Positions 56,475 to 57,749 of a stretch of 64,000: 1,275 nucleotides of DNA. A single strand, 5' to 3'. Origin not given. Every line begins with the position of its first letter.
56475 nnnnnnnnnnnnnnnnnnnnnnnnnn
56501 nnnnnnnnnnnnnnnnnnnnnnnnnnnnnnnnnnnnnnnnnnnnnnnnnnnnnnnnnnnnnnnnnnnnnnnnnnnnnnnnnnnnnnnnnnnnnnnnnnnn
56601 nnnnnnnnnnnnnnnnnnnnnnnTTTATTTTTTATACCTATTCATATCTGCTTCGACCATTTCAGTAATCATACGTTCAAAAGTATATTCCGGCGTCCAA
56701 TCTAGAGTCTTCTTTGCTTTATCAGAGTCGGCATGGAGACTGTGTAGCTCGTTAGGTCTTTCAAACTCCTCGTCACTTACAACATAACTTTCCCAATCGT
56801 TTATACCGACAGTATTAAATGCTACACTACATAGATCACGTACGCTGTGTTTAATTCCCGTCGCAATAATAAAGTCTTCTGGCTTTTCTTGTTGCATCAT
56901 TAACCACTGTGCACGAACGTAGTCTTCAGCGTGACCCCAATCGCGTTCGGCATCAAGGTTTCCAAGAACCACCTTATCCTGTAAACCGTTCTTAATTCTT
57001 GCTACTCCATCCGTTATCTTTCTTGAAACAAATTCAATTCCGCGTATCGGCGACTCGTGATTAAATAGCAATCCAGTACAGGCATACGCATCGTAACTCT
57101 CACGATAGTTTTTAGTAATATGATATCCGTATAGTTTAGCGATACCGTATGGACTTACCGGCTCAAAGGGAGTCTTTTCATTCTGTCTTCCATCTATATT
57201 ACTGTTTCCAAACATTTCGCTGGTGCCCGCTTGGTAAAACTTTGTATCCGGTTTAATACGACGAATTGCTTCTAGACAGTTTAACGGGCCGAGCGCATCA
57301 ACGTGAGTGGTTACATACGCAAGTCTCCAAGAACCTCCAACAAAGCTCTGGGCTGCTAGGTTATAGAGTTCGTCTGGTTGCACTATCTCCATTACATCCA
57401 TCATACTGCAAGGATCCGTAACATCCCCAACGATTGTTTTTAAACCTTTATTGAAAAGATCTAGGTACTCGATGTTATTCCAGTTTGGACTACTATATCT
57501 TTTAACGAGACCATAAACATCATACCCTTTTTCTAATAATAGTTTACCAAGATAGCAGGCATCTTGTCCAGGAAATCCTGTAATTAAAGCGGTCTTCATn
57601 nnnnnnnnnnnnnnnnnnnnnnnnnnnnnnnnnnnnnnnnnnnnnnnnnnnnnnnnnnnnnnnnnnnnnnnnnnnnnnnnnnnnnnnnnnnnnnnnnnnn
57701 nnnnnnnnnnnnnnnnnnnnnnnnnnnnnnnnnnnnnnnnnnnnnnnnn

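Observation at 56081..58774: GDP-mannose 4,6-dehydratase plus DegT aminotransferase: a GDP-perosamine-like 6-deoxy-aminosugar route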

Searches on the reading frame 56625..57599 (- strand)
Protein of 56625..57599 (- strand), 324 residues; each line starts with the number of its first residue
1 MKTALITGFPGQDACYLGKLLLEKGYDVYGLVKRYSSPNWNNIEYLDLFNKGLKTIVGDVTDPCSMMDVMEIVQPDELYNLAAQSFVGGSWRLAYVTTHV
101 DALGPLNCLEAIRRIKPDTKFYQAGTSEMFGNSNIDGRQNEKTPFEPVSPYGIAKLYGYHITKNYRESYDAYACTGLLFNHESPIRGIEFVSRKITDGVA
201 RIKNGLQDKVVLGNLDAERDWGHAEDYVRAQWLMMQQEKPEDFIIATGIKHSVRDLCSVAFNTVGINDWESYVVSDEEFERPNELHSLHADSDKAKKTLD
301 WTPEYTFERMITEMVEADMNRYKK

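Call 4: search_protein_families(library=pfam, proteins=[window:56625-57599:-], max_evalue=0.01)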
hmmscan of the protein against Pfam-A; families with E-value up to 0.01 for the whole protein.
window:56625-57599:- (324 aa): 3 families
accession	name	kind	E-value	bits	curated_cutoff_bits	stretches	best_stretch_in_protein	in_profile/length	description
PF16363.11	GDP_Man_Dehyd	-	3.8e-109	365.6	27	1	5-314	1-332/332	GDP-mannose 4,6 dehydratase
PF01370.27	Epimerase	-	1.6e-56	191.8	20.9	1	4-246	1-240/240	NAD dependent epimerase/dehydratase family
PF04321.23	RmlD_sub_bind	-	0.0034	16.9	27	1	4-165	3-139/287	RmlD substrate binding domain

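Call 6: search_protein_families(library=ncbifam, proteins=[window:56625-57599:-], max_evalue=0.01)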
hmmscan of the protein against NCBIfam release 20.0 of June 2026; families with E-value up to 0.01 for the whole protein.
window:56625-57599:- (324 aa): 10 families
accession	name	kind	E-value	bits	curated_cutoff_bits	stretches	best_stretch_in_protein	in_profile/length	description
TIGR01472.1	gmd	equivalog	8.2e-110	367.2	415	1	2-321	1-341/342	GDP-mannose 4,6-dehydratase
TIGR01181.1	dTDP_gluc_dehyt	equivalog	7.2e-25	87.7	365.1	1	52-316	51-309/321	dTDP-glucose 4,6-dehydratase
TIGR04180.1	EDH_00030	hypoth_equivalog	8.2e-23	80.9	475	1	5-305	2-296/297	NAD-dependent 4,6-dehydratase LegB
TIGR02622.1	CDP_4_6_dhtase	equivalog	2.7e-21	76.1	278.45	1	2-316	5-328/352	CDP-glucose 4,6-dehydratase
TIGR01179.1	galE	equivalog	8e-12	44.6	262.3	2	5-177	3-171/332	UDP-glucose 4-epimerase GalE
NF007490.0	PRK10084.1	subfamily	7e-10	38.4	649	1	59-317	58-333/361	dTDP-glucose 4,6-dehydratase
NF007582.0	PRK10217.1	equivalog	5.4e-09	35.6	698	1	59-313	59-326/355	dTDP-glucose 4,6-dehydratase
NF041015.1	UDPsulfquin_syn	equivalog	0.00017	20.7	575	1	49-136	64-154/384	UDP-sulfoquinovose synthase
NF047922.1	GDPFucSynFcl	equivalog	0.0012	18.4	500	1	149-313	132-296/308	GDP-L-fucose synthase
NF007956.0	PRK10675.1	subfamily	0.0019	17.4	394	0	6-171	5-169/338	UDP-glucose 4-epimerase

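Call 8: search_solved_structures(query=window:56625-57599:-, max_evalue=1e-20, show_alignments=1)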
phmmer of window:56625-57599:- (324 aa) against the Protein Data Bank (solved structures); distinct sequences matched with E-value up to 1e-20: 13.
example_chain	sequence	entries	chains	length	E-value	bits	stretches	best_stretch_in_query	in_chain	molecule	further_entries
1rpn_A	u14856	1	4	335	3.4e-104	351.9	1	2-322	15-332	GDP-mannose 4,6-dehydratase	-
2z1m_A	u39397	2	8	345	1.5e-101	343.2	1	2-322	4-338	GDP-D-mannose dehydratase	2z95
7kf3_A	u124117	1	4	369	4.8e-91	308.7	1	2-319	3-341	GDP-mannose 4,6-dehydratase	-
1n7g_A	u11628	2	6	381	2.1e-90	306.6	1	2-322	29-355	GDP-D-mannose-4,6-dehydratase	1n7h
5uzh_A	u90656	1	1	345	1.1e-89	304.2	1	2-320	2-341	NafoA.00085.b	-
1db3_A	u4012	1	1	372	4.7e-89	302.2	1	2-267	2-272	GDP-MANNOSE 4,6-DEHYDRATASE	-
6gpj_A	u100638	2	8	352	1.1e-84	287.8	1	3-320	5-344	GDP-mannose 4,6 dehydratase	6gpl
5in4_A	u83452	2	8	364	1.4e-84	287.5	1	3-320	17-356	GDP-mannose 4,6 dehydratase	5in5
1t2a_A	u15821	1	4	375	1.5e-84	287.4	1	3-320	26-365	GDP-mannose 4,6 dehydratase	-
6gpk_A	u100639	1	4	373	3.8e-84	286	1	3-320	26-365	GDP-mannose 4,6 dehydratase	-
6q94_B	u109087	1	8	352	4.1e-84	285.9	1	3-320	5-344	GDP-mannose 4,6 dehydratase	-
7us5_A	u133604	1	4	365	1.6e-30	109.8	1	2-320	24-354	GDP-D-GLYCERO-D-MANNO-HEPTOSE 4,6-DEHYDRATASE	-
2pk3_A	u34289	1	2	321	2e-26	96.3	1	3-316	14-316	GDP-6-deoxy-D-lyxo-4-hexulose reductase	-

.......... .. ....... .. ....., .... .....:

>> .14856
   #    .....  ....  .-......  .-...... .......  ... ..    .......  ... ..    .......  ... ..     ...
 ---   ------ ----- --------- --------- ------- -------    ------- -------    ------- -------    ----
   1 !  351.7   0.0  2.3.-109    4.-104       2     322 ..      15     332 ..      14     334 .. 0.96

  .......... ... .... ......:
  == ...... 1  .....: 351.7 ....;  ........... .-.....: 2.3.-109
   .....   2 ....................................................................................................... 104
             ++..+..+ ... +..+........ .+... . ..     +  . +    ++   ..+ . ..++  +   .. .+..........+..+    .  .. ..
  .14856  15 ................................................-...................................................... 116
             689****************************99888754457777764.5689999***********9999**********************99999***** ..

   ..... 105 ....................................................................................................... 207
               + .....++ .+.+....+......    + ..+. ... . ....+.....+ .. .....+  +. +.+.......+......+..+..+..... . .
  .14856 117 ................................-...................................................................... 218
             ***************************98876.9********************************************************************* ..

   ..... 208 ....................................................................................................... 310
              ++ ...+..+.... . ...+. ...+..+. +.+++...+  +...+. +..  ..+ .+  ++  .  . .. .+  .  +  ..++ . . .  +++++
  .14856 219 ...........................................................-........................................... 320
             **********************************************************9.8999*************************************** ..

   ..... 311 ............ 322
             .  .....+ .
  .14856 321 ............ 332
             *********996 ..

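Call 27: search_protein_families(library=phrogs, proteins=[window:56625-57599:-], max_evalue=0.001)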
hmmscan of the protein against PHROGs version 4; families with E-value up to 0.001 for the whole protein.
window:56625-57599:- (324 aa): 1 family
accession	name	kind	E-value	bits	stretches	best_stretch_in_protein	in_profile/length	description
phrog_540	-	DNA, RNA and nucleotide metabolism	1e-68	233.4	1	1-320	292-596/715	nucleotide-sugar epimerase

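Call 36: search_dna_similar(query=window:56625-57599:-, collection=phages, mode=protein, max_rows=25)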
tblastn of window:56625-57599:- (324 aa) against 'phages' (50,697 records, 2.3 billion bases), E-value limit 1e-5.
Records with a match: 229; places in all: 233; records where one place covers at least 80% of the query: 112.
Best place of each record, by identity: <60% 229.
By first word of the organism name: Escherichia 89; Synechococcus 67; Bacteriophage 23; uncultured 7; Campylobacter 5; Marine 4; Prochlorococcus 4; Listeria 4; Sulfolobales 3; Salmonella 3; and 13 more.
By host as written in the record: - 92; Escherichia coli 25; Escherichia coli K-12 MG1655 14; Synechococcus sp. 5; Escherichia sp. 5; Campylobacter jejuni 5; Synechococcus sp. MW02 4; Listeria monocytogenes 4; and 49 more.
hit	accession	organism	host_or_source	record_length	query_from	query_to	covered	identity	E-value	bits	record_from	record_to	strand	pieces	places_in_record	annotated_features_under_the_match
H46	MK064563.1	Sulfolobales Beppu filamentous virus 2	Sulfolobales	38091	2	324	100%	48.3%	8e-96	316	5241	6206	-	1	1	putative GDP-mannose 4,6-dehydratase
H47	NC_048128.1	Sulfolobales Beppu filamentous virus 2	Sulfolobales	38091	2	324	100%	48.3%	8e-96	316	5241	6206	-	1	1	nucleotide-sugar epimerase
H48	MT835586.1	Bacteriophage sp.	human fecal samples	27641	1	324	100%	47.6%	2e-90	300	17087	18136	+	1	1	record has no annotation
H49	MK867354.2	Synechococcus phage S-SCSM1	Synechococcus sp. WH 7803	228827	1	314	97%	48.8%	7e-91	301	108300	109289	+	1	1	GDP-mannose 4,6-dehydratase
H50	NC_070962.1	Synechococcus phage S-SCSM1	Synechococcus sp. WH 7803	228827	1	314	97%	48.8%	7e-91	301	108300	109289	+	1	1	nucleotide-sugar epimerase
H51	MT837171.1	Bacteriophage sp.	human fecal samples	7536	1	324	100%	47.0%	3e-90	300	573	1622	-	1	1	record has no annotation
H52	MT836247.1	Bacteriophage sp.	human fecal samples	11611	2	324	100%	47.1%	1e-88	295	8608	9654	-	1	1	record has no annotation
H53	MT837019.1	Bacteriophage sp.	human fecal samples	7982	2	324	100%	47.1%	2e-88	294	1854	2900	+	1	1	record has no annotation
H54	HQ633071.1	Synechococcus phage S-SKS1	Synechococcus sp. WH7803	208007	1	314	97%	48.3%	8e-92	304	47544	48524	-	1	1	GDP-D-mannose 4,6-dehydratase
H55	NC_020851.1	Synechococcus phage S-SKS1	Synechococcus sp. WH7803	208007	1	314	97%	48.3%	8e-92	304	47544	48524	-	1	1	nucleotide-sugar epimerase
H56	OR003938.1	Synechococcus phage DSL-LC03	Synechococcus sp.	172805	1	315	97%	47.9%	3e-90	300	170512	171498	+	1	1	GDP-mannose 4,6-dehydratase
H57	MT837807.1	Bacteriophage sp.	human fecal samples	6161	2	321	99%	47.1%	3e-87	291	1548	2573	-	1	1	record has no annotation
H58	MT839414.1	Bacteriophage sp.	human fecal samples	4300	1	324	100%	46.4%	8e-89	295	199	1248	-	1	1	record has no annotation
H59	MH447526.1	Sulfolobus filamentous virus 1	Sulfolobus sp.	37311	4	324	99%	46.7%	1e-88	295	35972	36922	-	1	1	putative GDP-mannose 4,6-dehydratase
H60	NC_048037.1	Sulfolobus filamentous virus 1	Sulfolobus sp.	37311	4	324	99%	46.7%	1e-88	295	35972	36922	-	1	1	nucleotide-sugar epimerase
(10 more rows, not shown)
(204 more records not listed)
